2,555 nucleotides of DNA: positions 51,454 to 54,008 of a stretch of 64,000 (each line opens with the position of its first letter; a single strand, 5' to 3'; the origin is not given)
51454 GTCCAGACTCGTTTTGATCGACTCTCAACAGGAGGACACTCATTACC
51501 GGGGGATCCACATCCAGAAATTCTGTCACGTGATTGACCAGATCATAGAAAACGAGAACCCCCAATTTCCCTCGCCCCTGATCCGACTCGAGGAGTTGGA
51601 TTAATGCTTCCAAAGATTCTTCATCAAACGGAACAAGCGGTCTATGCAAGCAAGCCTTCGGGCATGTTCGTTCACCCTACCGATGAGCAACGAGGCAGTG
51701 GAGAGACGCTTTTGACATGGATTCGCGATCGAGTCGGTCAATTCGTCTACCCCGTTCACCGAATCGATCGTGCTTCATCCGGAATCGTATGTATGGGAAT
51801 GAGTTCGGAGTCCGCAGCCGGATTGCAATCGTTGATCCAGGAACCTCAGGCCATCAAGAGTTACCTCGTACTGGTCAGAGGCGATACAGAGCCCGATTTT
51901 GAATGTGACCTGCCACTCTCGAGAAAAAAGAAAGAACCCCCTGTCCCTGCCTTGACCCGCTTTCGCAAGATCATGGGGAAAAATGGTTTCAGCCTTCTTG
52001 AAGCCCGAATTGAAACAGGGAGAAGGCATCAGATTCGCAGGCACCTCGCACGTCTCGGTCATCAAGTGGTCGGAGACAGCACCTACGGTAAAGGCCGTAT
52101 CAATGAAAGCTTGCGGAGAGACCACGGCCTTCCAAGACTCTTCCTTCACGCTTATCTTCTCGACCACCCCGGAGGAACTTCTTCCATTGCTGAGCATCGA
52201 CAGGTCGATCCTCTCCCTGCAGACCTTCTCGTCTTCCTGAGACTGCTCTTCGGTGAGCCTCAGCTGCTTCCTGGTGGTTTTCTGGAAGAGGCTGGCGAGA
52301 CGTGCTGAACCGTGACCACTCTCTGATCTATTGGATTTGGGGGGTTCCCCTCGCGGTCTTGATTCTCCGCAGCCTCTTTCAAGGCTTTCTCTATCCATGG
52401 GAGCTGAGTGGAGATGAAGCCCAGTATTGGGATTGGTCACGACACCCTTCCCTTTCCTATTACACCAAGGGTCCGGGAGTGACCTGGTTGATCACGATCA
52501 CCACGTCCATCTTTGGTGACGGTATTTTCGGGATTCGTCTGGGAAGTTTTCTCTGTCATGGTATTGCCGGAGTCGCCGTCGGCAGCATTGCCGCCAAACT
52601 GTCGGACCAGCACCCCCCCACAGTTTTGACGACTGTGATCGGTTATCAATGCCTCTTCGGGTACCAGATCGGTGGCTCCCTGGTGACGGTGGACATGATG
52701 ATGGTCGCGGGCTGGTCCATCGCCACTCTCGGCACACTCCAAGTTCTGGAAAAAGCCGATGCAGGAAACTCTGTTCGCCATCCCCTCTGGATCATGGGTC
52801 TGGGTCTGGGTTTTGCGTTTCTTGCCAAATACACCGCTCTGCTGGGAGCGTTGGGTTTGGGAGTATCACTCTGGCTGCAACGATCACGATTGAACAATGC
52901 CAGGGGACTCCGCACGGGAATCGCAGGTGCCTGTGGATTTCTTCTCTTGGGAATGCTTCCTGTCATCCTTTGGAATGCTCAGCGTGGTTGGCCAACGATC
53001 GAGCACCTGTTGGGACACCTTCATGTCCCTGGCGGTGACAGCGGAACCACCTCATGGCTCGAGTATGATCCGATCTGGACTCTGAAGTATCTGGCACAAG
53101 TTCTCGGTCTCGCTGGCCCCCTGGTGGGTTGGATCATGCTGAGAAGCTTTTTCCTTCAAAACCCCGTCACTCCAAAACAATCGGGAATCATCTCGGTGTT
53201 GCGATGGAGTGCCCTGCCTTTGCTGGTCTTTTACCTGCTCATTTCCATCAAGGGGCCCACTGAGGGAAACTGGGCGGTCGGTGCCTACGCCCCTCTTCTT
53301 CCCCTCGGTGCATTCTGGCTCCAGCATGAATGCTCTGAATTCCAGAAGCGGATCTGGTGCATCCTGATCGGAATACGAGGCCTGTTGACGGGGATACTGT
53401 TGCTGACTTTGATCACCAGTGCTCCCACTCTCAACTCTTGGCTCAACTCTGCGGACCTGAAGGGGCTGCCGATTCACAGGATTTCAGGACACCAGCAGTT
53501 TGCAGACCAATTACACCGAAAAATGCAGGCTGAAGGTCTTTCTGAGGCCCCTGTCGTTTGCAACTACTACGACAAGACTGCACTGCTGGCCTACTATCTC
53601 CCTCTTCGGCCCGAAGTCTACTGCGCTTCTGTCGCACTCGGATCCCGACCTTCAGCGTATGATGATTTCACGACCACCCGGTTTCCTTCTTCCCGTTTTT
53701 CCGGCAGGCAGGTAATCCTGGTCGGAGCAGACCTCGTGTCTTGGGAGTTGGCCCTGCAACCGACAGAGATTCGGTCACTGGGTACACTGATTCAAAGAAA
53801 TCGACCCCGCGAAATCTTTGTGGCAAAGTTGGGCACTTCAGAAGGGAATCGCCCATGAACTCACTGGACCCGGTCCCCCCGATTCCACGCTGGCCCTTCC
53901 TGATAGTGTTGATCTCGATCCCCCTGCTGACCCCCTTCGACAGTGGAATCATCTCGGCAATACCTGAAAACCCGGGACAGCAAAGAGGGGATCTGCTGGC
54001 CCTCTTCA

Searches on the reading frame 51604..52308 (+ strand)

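Call 31: search_protein_families(library=pfam, proteins=[window:51604-52308:+], max_evalue=0.001)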
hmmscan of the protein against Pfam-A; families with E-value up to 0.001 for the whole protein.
window:51604-52308:+ (234 aa): 1 family
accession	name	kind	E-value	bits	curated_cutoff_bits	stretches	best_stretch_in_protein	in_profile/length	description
PF00849.27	PseudoU_synth_2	-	3.3e-26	92.8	26.8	1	14-149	4-151/152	RNA pseudouridylate synthase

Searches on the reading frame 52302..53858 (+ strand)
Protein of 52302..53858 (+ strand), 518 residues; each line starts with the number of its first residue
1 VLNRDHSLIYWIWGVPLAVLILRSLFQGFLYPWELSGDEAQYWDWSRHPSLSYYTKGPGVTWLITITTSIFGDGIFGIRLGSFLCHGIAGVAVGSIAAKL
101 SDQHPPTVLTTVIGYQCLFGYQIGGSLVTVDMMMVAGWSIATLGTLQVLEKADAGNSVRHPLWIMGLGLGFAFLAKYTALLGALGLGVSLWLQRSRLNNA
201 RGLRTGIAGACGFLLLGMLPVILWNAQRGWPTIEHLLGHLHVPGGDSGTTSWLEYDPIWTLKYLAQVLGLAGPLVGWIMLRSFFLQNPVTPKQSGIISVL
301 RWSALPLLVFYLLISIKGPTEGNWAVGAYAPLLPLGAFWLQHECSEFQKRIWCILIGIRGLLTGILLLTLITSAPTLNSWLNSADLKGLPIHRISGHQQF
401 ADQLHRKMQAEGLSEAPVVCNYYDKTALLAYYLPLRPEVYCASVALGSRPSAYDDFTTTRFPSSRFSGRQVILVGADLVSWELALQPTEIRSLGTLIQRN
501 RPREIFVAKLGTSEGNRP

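Call 31: search_protein_families(library=pfam, proteins=[window:52302-53858:+], max_evalue=0.001)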
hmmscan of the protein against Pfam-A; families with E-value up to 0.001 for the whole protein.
window:52302-53858:+ (518 aa): 2 families
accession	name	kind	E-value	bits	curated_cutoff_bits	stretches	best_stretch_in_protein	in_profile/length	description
PF13231.12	PMT_2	-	3.7e-14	53.7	26.1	1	56-224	2-160/160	Dolichyl-phosphate-mannose-protein mannosyltransferase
PF02366.24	PMT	-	0.00048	20.2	22.7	1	53-227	58-236/245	Dolichyl-phosphate-mannose-protein mannosyltransferase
